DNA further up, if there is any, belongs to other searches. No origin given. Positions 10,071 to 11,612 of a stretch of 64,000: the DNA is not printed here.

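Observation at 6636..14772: Lower-G+C cluster of unrecognised secreted proteins facing a giant PHP/TSP3 exoprotein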

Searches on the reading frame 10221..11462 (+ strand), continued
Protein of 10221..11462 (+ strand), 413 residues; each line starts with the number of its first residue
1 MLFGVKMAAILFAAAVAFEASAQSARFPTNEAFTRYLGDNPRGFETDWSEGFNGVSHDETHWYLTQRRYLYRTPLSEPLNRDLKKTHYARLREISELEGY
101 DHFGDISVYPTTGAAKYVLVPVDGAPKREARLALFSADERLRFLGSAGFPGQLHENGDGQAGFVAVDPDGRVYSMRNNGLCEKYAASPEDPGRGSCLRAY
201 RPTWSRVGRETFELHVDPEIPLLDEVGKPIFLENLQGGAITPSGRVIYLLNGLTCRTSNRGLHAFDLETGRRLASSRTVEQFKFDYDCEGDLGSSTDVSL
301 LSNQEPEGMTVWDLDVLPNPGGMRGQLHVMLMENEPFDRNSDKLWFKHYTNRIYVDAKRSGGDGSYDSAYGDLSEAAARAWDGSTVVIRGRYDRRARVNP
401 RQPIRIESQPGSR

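Call 63: search_protein_representatives(alignment_id=A1)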
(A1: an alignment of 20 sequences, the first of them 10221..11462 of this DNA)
Query: 20 sequences, 417 profile positions. Proteins with E-value up to 0.001 (for the whole library): 2038; up to 1e-10: 1402; up to 1e-30: 823. The best 150 are listed.
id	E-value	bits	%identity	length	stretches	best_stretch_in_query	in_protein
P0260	3.2e-175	599.3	-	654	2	40-336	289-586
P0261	6.1e-140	483.1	-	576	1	39-413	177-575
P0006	1.2e-137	475.6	-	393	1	23-400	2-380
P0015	2.4e-137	474.6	-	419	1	21-414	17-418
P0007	1.5e-135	468.7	-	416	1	22-399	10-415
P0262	3.5e-130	451.0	-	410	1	24-403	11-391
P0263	2.8e-129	448.0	-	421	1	16-403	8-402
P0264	2.5e-125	435.0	-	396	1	40-399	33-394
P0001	1.9e-124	432.0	-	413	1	12-393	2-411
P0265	7.6e-123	426.8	-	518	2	20-410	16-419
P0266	5.5e-122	424.0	-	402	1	11-398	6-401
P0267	3.9e-120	417.9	-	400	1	37-401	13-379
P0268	8.3e-120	416.8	-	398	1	17-398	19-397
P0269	1.7e-119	415.8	-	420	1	12-399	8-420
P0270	3.7e-119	414.6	-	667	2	42-335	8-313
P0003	3.8e-117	408.0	-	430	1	9-375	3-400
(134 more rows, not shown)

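Call 65: search_protein_families(library=pfam, alignment_id=A4, max_evalue=0.001)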
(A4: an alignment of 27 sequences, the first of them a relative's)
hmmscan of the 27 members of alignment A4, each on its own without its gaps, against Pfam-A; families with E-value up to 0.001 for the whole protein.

A. member 1, P0260 (654 aa): 0 families

B. families by the number of members that match (of 27 scanned): 22 families
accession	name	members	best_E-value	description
PF00030.24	Crystall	4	1.2e-19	Beta/Gamma crystallin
PF14295.12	PAN_4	2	7.7e-39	PAN domain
PF14200.12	RicinB_lectin_2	1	1.6e-23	Ricin-type beta-trefoil lectin domain-like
PF03995.18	Inhibitor_I36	1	6.3e-16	Peptidase inhibitor family I36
PF13860.13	FlgD_ig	1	1.1e-13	FlgD Ig-like domain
PF00652.28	Ricin_B_lectin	1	3.2e-13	Ricin-type beta-trefoil lectin domain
PF08964.15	Crystall_3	1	2.5e-10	Beta/Gamma crystallin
PF15780.11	ASH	1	7.9e-10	Abnormal spindle-like microcephaly-assoc'd, ASPM-SPD-2-Hydin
PF22544.2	HYDIN_VesB_CFA65-like_Ig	1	5.5e-09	HYDIN/CFA65/VesB-like, Ig-like domain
PF22073.2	Cep192_D4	1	1.1e-08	Cep192 domain 4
PF00024.32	PAN_1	1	4.4e-08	PAN domain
PF04151.21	PPC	1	7.4e-08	Bacterial pre-peptidase C-terminal domain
PF08276.17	PAN_2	1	2.5e-07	PAN-like domain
PF18885.6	DUF5648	1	3.9e-07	Domain of unknown function (DUF5648)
PF02494.22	HYR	1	5.8e-07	HYR domain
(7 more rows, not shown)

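Call 79: search_protein_families(library=pfam, proteins=[L013:993-2792:+, L016:8041-9864:+, L017:8040-9899:+, L024:8844-9905:+, L026:8701-9927:+, L040:7636-8730:+, L040:8493-9881:+, L047:8871-9974:+, L009:8287-9957:+], max_evalue=0.001)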
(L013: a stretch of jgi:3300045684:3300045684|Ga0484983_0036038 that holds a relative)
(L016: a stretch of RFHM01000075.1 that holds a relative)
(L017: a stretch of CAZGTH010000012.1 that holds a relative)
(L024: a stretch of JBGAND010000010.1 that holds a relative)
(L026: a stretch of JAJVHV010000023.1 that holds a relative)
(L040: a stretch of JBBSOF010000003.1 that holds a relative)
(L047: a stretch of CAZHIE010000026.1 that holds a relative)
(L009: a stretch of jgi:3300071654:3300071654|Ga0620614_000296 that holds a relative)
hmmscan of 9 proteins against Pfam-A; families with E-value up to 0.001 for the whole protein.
L013:993-2792:+ (600 aa): 0 families

L016:8041-9864:+ (608 aa): 1 family
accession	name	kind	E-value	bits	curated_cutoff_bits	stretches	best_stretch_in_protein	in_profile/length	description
PF13365.12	Trypsin_2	-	3e-05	25.2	27.6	1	334-495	1-143/144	Trypsin-like peptidase domain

L017:8040-9899:+ (620 aa): 1 family
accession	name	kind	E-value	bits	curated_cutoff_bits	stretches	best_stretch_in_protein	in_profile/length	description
PF13365.12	Trypsin_2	-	0.00016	22.9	27.6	0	343-509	6-143/144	Trypsin-like peptidase domain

L024:8844-9905:+ (354 aa): 1 family
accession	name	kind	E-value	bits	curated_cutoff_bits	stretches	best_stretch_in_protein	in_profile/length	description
PF01400.30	Astacin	-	1.7e-35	122.9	22.5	1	99-276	2-180/189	Astacin (Peptidase family M12A)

L026:8701-9927:+ (409 aa): 0 families

L040:7636-8730:+ (365 aa): 1 family
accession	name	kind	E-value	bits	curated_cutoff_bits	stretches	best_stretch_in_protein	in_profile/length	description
PF01400.30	Astacin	-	1.1e-37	130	22.5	1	107-293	2-186/189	Astacin (Peptidase family M12A)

L040:8493-9881:+ (463 aa): 0 families

L047:8871-9974:+ (368 aa): 1 family
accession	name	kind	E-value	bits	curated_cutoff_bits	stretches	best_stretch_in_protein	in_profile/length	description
PF05572.19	Peptidase_M43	-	0.00075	19.9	23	0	175-218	65-103/152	Pregnancy-associated plasma protein-A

L009:8287-9957:+ (557 aa): 5 families
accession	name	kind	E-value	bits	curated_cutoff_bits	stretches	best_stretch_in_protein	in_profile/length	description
PF13688.12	Reprolysin_5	-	1.2e-23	84.8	27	1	269-458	3-189/196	Metallo-peptidase family M12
PF13582.12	Reprolysin_3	-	4.8e-15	56.6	22.4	1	295-423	3-123/123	Metallo-peptidase family M12B Reprolysin-like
PF13583.11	Reprolysin_4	-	1.7e-13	51.1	22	1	269-461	2-181/203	Metallo-peptidase family M12B Reprolysin-like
PF01421.25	Reprolysin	-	3.6e-09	37.3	20.8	1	273-456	5-179/200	Reprolysin (M12B) family zinc metalloprotease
PF13574.12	Reprolysin_2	-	1.1e-08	35.7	27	1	296-458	8-175/195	Metallo-peptidase family M12B Reprolysin-like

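Call 90: search_protein_families(library=pfam, proteins=[L008:8326-9834:+, L008:12653-14023:+, L047:11267-12391:+, L020:10644-12263:+, L060:9950-11734:+, L038:1154-3412:+, L074:3367-4995:+, L030:3884-5386:+], max_evalue=0.001)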
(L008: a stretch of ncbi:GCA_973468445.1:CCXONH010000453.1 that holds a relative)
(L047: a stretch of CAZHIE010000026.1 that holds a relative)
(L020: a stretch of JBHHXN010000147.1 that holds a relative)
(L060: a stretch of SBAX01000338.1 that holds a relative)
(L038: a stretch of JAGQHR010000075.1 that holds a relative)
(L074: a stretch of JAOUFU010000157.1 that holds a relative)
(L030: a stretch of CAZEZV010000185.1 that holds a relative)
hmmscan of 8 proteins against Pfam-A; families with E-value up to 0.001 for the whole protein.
L008:8326-9834:+ (503 aa): 1 family
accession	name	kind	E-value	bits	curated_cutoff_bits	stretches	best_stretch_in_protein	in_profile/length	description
PF02449.21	Glyco_hydro_42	-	2e-05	24.6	21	1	83-202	17-134/376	Beta-galactosidase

L008:12653-14023:+ (457 aa): 0 families

L047:11267-12391:+ (375 aa): 0 families

L020:10644-12263:+ (540 aa): 0 families

L060:9950-11734:+ (595 aa): 1 family
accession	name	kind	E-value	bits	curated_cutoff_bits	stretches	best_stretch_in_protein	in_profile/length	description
PF00089.32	Trypsin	-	0.00059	20.1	20.6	0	198-240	4-49/220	Trypsin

L038:1154-3412:+ (753 aa): 3 families
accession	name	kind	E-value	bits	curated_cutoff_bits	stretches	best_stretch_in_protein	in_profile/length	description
PF02128.21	Peptidase_M36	-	2.2e-06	27.6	23.3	1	520-622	180-305/368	Fungalysin metallopeptidase (M36)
PF07504.19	FTP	-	2.3e-06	27.8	21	1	220-258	13-51/51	Fungalysin/Thermolysin Propeptide Motif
PF03413.25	PepSY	-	1.3e-05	25.8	24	1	269-343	1-57/60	Peptidase propeptide and YPEB domain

L074:3367-4995:+ (543 aa): 4 families
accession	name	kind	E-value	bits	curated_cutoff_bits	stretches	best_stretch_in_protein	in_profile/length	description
PF13688.12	Reprolysin_5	-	2.6e-18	67.4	27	1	249-440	6-189/196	Metallo-peptidase family M12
PF13583.11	Reprolysin_4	-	1.2e-11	45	22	1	246-410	2-164/203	Metallo-peptidase family M12B Reprolysin-like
PF13582.12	Reprolysin_3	-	1.8e-07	32.1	22.4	1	278-398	8-123/123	Metallo-peptidase family M12B Reprolysin-like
PF13574.12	Reprolysin_2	-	0.00048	20.5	27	1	377-411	123-156/195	Metallo-peptidase family M12B Reprolysin-like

L030:3884-5386:+ (501 aa): 5 families
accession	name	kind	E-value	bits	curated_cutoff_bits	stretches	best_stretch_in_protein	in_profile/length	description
PF13688.12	Reprolysin_5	-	1.3e-23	84.7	27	1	213-402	3-189/196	Metallo-peptidase family M12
PF13582.12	Reprolysin_3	-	8.4e-14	52.6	22.4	1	238-367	2-123/123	Metallo-peptidase family M12B Reprolysin-like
PF13583.11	Reprolysin_4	-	1.7e-11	44.6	22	1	213-404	2-180/203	Metallo-peptidase family M12B Reprolysin-like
PF01421.25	Reprolysin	-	1.3e-07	32.3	20.8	1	216-388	4-166/200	Reprolysin (M12B) family zinc metalloprotease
PF13574.12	Reprolysin_2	-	4.4e-06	27.1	27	1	240-402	8-175/195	Metallo-peptidase family M12B Reprolysin-like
